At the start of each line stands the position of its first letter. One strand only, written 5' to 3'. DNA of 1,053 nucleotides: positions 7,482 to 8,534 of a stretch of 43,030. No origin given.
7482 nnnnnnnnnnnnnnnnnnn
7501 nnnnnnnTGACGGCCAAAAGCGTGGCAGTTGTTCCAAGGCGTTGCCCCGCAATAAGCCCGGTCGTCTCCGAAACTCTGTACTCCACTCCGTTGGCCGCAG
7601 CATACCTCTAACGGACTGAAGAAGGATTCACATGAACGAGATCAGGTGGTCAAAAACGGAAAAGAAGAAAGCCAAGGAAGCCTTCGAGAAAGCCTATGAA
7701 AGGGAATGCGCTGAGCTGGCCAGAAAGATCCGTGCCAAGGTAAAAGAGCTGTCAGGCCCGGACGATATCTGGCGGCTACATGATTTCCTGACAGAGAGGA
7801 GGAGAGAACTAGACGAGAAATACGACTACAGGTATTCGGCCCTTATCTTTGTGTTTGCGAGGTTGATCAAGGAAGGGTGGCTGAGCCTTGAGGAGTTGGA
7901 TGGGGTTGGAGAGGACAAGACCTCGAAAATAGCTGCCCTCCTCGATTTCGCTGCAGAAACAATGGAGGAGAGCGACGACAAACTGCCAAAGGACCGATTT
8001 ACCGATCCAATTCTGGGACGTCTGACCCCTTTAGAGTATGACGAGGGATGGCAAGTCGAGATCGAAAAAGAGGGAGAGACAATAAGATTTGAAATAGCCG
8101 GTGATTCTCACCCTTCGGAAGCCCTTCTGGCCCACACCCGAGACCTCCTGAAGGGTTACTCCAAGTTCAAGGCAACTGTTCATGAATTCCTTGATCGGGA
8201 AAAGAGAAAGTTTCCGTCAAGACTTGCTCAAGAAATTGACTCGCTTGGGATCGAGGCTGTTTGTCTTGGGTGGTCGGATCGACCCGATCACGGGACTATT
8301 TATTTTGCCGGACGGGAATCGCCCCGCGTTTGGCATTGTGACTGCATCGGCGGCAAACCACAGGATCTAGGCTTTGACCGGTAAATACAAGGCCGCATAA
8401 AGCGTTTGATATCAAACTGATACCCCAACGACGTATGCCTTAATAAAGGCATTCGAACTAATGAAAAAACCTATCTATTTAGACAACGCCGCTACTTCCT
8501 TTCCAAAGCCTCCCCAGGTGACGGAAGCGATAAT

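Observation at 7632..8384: FRP-like (fluorescence recovery protein) domain fused to an extra C-terminal domain in a non-phototroph context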

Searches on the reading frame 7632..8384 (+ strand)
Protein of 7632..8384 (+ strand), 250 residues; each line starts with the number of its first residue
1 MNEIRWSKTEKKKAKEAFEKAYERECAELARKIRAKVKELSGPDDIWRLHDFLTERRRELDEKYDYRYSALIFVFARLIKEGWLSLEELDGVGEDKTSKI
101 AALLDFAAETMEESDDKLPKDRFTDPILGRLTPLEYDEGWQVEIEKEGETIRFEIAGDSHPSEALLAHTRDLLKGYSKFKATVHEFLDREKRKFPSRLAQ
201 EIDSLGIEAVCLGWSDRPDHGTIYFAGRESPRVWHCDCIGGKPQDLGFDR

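Call 3: search_protein_families(library=pfam, proteins=[window:7632-8381:+], max_evalue=1)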
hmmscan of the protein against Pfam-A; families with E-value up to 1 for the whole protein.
window:7632-8381:+ (250 aa): 1 family
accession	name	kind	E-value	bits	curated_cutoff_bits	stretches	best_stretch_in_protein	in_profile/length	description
PF18032.6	FRP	-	4.1e-31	107.8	26.6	1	6-103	1-98/99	Photoprotection regulator fluorescence recovery protein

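Call 4: search_solved_structures(query=window:7632-8381:+, max_evalue=10, show_alignments=3)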
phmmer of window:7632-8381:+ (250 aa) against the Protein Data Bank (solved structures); distinct sequences matched with E-value up to 10: 6.
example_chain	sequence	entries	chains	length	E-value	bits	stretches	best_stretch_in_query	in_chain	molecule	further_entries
5tz0_A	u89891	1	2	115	1.1e-31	113.9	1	1-103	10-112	Fluorescence Recovery Protein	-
4jdx_A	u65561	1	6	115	1.1e-24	90.9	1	3-103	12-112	Slr1964 protein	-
4jdq_A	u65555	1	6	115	3e-24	89.5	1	3-103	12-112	Slr1964 protein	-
8ag8_A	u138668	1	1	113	3.1e-21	79.6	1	1-100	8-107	Fluorescence Recovery-like protein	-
1qa9_A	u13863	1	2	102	0.88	12.6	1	2-67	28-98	HUMAN CD2 PROTEIN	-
5cwb_A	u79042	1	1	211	7.7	9.5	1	21-114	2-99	Designed helical repeat protein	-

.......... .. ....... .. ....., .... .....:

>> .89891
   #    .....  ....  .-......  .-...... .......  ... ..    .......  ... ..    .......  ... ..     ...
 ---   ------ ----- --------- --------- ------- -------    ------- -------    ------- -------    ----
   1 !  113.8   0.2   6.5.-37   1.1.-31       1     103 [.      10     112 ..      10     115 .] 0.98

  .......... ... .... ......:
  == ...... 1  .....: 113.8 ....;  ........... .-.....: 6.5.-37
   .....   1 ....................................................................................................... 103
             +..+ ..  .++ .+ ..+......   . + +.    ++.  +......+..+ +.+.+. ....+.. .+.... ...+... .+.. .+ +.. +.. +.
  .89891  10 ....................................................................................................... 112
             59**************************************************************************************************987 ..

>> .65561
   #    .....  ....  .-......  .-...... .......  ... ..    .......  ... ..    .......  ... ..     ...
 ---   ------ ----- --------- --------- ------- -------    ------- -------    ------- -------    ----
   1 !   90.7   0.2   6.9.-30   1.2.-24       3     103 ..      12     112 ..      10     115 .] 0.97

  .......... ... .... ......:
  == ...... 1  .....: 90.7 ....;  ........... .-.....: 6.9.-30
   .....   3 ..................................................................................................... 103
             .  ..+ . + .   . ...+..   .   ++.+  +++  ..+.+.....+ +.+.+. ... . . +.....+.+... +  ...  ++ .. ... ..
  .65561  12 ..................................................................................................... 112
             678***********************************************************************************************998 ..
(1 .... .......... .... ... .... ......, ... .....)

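Call 5: find_homologous_proteins(query=window:7632-8381:+, max_evalue=0.001)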
Query window:7632-8381:+ (250 aa): 13 proteins with E <= 0.001 among 866 candidates.
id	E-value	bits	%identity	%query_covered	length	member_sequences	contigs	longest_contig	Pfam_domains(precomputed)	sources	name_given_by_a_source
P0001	2.8e-165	566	100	100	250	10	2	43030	PF18032.7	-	-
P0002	3.8e-139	481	86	100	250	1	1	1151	PF18032.7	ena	-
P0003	2.4e-122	426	74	100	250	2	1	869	PF18032.7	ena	-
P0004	1.5e-109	384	83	85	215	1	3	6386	PF18032.7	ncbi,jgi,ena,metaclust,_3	jgi:hypothetical protein|metaclust:\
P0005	3.3e-71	258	82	58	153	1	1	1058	PF18032.7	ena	-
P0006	4.0e-36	143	51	58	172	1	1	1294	PF18032.7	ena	-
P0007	8.5e-34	136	62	41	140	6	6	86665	PF18032.7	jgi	jgi:hypothetical protein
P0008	4.0e-33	133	54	44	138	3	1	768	PF18032.7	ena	-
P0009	2.8e-32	131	59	41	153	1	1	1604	PF18032.7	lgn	-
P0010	1.8e-31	128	61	42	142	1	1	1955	PF18032.7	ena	-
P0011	2.6e-28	118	57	43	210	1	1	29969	PF18032.7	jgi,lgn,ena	-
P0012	5.8e-28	116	56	39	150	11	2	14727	PF18032.7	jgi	jgi:hypothetical protein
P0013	3.5e-25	107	55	36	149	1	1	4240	PF18032.7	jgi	jgi:Photoprotection regulator fluorescence recovery protein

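Call 10: search_protein_families(library=padloc, proteins=[window:7632-8381:+], max_evalue=0.1)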
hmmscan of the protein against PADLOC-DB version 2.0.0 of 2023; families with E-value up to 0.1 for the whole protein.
window:7632-8381:+ (250 aa): 0 families

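Call 12: find_encoding_contigs(protein=P0004, flank=6000, max_places=4)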
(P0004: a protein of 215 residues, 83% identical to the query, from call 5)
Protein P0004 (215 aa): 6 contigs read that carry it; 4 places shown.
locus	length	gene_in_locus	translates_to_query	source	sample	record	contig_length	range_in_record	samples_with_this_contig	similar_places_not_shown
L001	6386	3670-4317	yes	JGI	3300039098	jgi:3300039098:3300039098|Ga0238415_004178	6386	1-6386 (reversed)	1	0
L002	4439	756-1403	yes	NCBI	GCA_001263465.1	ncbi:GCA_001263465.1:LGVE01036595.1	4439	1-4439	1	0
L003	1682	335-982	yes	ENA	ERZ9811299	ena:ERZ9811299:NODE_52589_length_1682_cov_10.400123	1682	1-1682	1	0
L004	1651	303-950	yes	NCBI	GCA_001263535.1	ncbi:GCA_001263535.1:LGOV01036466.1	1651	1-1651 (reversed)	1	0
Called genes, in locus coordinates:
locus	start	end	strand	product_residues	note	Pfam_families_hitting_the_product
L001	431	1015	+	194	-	-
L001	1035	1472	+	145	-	-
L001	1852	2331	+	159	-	-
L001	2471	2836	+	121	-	-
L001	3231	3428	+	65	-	PF24732:ParE_like (weak)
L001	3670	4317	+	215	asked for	PF18032:FRP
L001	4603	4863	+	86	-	-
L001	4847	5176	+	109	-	PF05534:HicB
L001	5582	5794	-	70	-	-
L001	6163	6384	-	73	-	?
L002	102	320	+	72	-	-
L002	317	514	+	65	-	PF24732:ParE_like (weak)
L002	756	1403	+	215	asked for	PF18032:FRP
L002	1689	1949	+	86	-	-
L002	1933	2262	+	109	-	PF05534:HicB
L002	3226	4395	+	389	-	PF14236:DruA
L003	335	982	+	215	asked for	PF18032:FRP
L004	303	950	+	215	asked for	PF18032:FRP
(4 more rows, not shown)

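Call 34: find_encoding_contigs(protein=window:7632-8384:+, flank=3000, max_places=6)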
Protein window:7632-8384:+ (250 aa): 3 contigs read that carry it; 3 places shown.
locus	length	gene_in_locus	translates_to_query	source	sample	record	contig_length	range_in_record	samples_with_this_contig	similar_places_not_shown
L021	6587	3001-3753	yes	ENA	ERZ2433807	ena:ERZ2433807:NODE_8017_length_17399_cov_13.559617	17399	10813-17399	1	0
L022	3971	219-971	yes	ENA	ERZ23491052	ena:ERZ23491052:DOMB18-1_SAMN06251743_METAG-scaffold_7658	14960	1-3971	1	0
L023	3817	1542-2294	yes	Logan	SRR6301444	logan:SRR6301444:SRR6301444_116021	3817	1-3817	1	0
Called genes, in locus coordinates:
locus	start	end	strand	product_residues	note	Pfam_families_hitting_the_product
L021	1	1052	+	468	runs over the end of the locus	PF01637:ATPase_2, PF13191:AAA_16 (weak), PF13173:AAA_14 (weak)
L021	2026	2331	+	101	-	-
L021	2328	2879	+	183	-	-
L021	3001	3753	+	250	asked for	PF18032:FRP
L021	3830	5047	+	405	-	PF00266:Aminotran_5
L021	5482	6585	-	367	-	?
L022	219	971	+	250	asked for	PF18032:FRP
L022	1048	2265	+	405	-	PF00266:Aminotran_5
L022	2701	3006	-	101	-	-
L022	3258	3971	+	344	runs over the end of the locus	PF02618:YceG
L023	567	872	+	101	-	-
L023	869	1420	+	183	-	-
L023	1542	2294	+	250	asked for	PF18032:FRP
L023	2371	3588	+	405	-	PF00266:Aminotran_5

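Call 39: predict_structure(alignment_id=A2)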
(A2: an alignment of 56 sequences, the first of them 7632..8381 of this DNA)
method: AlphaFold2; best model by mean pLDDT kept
length: 250 residues; sequences in the alignment: 56
mean_pLDDT: 90.7   pTM: 0.66
mean pLDDT of the five models: 90.7, 90.1, 90.0, 89.4, 89.0
residues with pLDDT >= 90: 154; 70-90: 83; 50-70: 12; < 50: 1
segments of 3 or more residues with pLDDT < 50: none
pLDDT, mean of each block of 10 residues (from residue 1): 78 86 90 94 91 86 73 86 90 89 85 63 95 92 97 96 98 98 98 97 98 98 94 97 97
secondary structure, 60 per line:
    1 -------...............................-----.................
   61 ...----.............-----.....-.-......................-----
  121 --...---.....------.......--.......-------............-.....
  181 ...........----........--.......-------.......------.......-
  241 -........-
elements in order: H8-38 H44-63 H68-80 H86-89 H94-115 E123-125 E129-133 E140-146 E149-155 H163-174 H176-191 H196-203 E206-212 E220-226 E233-239 E242-249

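Call 45: fold_search(model_id=the predicted structure, library=pdb)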
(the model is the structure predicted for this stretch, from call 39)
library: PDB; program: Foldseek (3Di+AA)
matches with E <= 10: 380; with E <= 0.001: 7
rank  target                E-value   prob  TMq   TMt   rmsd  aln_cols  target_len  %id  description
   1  5tz0_A                2.5e-08  1.00  0.38  0.88   1.6        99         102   52  Structure of the Fremyella diplosiphon Fluorescence Recovery Protein (released 2017-07-19)
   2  5tz0_B                7.1e-08  1.00  0.38  0.89   1.5       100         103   52  Structure of the Fremyella diplosiphon Fluorescence Recovery Protein (released 2017-07-19)
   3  4jdx_A                1.6e-07  1.00  0.37  0.84   2.1       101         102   46  Structure of the Fluorescence Recovery Protein from Synechocystis sp PCC 6803 (released 2013-05-29)
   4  4jdq_A                2.3e-07  1.00  0.37  0.85   2.1       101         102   46  Structure of the Fluorescence Recovery Protein from Synechocystis sp PCC 6803, R60K mutant (released 2013-05-29)
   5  8ag8                  5.6e-07  1.00  0.39  0.89   1.5       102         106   40  Structure of the Fluorescence Recovery-like protein FRPL from Pseudomonas borbori (released 2023-04-05)
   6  4jdq_D                1.6e-06  1.00  0.35  0.84   1.9        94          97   47  Structure of the Fluorescence Recovery Protein from Synechocystis sp PCC 6803, R60K mutant (released 2013-05-29)
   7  4jdx_D                1.7e-06  1.00  0.35  0.85   1.9        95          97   47  Structure of the Fluorescence Recovery Protein from Synechocystis sp PCC 6803 (released 2013-05-29)
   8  4rpa_A                2.1e-01  0.12  0.17  0.14  16.4       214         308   12  Crystal structure of inorganic pyrophosphatase from Staphylococcus aureus in complex with Mn2+ (released 2015-01-21)
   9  1yr2                  4.6e-01  0.16  0.12  0.05   4.4        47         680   17  Structural and Mechanistic Analysis of Two Prolyl Endopeptidases: Role of Inter-Domain Dynamics in Catalysis and Specifi (released 2005-03-15)
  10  9euf_8                5.5e-01  0.51  0.12  0.05   2.2        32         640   16  Cryo-EM structure of Staphylococcus aureus bacteriophage phi812 baseplate in the pre-contraction state - complete (released 2025-04-09)
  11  6sy0_B                7.5e-01  0.15  0.17  0.26  11.3       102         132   12  Structure of the Plasmodium falciparum SIP2 DNA-binding AP2 tandem repeat in complex with two SPE2 half-sites (released 2020-10-07)
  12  6b12_B                8.0e-01  0.14  0.18  0.27  11.7       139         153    6  Structure of Tne2 in complex with Tni2 (released 2017-12-20)
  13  3mbh_C                8.5e-01  0.10  0.10  0.09   7.2        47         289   21  Crystal structure of a putative phosphomethylpyrimidine kinase (BT_4458) from BACTEROIDES THETAIOTAOMICRON VPI-5482 at (released 2010-06-02)
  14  8veh_C                9.6e-01  0.38  0.15  0.20   2.7        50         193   10  Crystal structure of outer membrane lipoprotein carrier protein (LolA) from Rickettsia bellii (released 2023-12-27)
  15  9hqv_Yn               1.0e+00  0.18  0.17  0.20  14.6        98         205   11  Cryo-EM structure of the small subunit of the mitochondrial ribosome from Toxoplasma gondii (released 2025-06-11)
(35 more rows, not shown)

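Call 47: find_encoding_contigs(protein=P0007, flank=6000, max_places=4)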
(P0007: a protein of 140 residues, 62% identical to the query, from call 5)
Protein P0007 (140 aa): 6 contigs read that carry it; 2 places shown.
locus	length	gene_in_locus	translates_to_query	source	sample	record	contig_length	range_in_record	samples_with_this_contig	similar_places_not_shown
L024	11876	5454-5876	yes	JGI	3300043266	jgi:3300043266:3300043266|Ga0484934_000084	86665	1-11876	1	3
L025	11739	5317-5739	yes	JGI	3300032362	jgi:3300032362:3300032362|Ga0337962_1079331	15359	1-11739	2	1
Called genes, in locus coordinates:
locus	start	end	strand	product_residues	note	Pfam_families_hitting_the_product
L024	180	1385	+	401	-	PF01136:Peptidase_U32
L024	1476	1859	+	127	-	PF08670:MEKHLA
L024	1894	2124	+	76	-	-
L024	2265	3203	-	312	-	PF02272:DHHA1 (faint)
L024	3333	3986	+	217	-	PF01596:Methyltransf_3 (faint), PF05175:MTS, PF05971:Methyltransf_10 (weak), PF06325:PrmA, PF13847:Methyltransf_31, PF08242:Methyltransf_12 (faint), PF13649:Methyltransf_25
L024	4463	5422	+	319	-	PF09150:Carot_N, PF02136:NTF2, PF12680:SnoaL_2 (weak)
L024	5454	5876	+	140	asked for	PF18032:FRP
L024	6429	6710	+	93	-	-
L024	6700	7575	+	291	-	PF01209:Ubie_methyltran, PF13489:Methyltransf_23, PF13649:Methyltransf_25, PF13847:Methyltransf_31, PF08241:Methyltransf_11, PF08242:Methyltransf_12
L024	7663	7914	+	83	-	-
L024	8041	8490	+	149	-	-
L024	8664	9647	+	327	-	PF08003:Methyltransf_9, PF13489:Methyltransf_23, PF08241:Methyltransf_11 (weak), PF08242:Methyltransf_12 (faint), PF13649:Methyltransf_25 (weak), PF13847:Methyltransf_31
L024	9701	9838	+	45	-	-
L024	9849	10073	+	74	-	-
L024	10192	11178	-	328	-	PF02826:2-Hacid_dh_C, PF07991:KARI_N, PF03446:NAD_binding_2 (weak), PF03807:F420_oxidored, PF01450:KARI_C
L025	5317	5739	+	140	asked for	PF18032:FRP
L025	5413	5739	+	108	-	PF18032:FRP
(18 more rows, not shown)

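Call 51: find_encoding_contigs(protein=P0011, flank=6000, max_places=3)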
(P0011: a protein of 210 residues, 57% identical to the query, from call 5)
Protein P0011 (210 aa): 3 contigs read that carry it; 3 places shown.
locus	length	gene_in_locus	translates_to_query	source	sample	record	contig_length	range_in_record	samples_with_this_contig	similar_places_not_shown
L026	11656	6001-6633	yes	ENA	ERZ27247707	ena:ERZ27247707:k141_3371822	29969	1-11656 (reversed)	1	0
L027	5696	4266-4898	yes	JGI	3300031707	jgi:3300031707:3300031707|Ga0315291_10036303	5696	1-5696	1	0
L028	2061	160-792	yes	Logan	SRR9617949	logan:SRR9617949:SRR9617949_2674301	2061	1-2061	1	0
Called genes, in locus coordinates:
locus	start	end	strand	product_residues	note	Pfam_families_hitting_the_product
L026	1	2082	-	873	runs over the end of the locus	PF00724:Oxidored_FMN, PF03807:F420_oxidored (faint), PF14691:Fer4_20, PF00070:Pyr_redox (faint), PF00890:FAD_binding_2 (faint), PF01266:DAO (faint), PF07992:Pyr_redox_2, PF13450:NAD_binding_8, +3 more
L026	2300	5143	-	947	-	PF00005:ABC_tran (faint), PF02463:SMC_N (faint), PF03193:RsgA_GTPase (faint), PF13191:AAA_16 (faint), PF13555:AAA_29 (faint), PF20703:nSTAND1 (faint), PF17760:UvrA_inter, PF17755:UvrA_DNA-bind, +3 more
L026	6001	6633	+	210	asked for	PF18032:FRP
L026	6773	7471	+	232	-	PF04493:Endonuclease_5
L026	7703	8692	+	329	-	PF20030:bpMoxR, PF07726:AAA_3, PF07728:AAA_5, PF17863:AAA_lid_2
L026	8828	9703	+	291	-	PF01882:DUF58, PF13519:VWA_2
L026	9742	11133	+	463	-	PF13145:Rotamase_2, PF13616:Rotamase_3, PF00639:Rotamase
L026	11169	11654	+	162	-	?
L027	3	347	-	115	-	?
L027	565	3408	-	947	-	PF00005:ABC_tran (faint), PF02463:SMC_N (faint), PF03193:RsgA_GTPase (faint), PF13191:AAA_16 (faint), PF13555:AAA_29 (faint), PF20703:nSTAND1 (faint), PF17760:UvrA_inter, PF17755:UvrA_DNA-bind, +3 more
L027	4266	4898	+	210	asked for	PF18032:FRP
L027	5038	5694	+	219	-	?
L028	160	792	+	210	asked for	PF18032:FRP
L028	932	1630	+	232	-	PF04493:Endonuclease_5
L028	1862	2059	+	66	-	?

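Call 52: find_encoding_contigs(protein=P0013, flank=4000, max_places=3)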
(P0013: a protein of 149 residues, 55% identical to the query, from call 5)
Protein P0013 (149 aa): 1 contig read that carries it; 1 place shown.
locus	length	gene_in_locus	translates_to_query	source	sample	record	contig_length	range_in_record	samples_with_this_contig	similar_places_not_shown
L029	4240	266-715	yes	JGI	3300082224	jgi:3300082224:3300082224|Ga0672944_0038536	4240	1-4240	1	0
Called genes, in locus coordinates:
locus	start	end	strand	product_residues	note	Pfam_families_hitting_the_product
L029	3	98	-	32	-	?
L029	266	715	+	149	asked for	PF18032:FRP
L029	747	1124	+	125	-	-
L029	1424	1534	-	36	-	-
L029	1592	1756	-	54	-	-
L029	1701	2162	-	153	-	PF02525:Flavodoxin_2, PF03358:FMN_red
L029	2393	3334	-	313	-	PF00199:Catalase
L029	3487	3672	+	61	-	-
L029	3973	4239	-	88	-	?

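Call 69: find_encoding_contigs(protein=P0002, flank=2000, max_places=3)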
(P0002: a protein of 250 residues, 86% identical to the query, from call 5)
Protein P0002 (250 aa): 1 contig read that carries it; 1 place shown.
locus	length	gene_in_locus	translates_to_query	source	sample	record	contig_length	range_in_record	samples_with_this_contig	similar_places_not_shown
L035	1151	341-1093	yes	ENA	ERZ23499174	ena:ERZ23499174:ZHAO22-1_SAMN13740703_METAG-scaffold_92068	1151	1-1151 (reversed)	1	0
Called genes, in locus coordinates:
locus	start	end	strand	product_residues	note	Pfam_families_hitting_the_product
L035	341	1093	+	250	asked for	PF18032:FRP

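Call 70: find_encoding_contigs(protein=P0005, flank=2000, max_places=3)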
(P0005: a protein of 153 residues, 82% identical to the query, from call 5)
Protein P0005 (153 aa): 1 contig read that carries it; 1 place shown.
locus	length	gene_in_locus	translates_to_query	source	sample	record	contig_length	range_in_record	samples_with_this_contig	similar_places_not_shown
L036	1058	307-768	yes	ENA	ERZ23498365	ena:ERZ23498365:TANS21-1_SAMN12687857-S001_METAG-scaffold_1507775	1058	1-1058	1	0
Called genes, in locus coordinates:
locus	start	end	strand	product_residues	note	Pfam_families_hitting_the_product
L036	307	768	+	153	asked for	PF18032:FRP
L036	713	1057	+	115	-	?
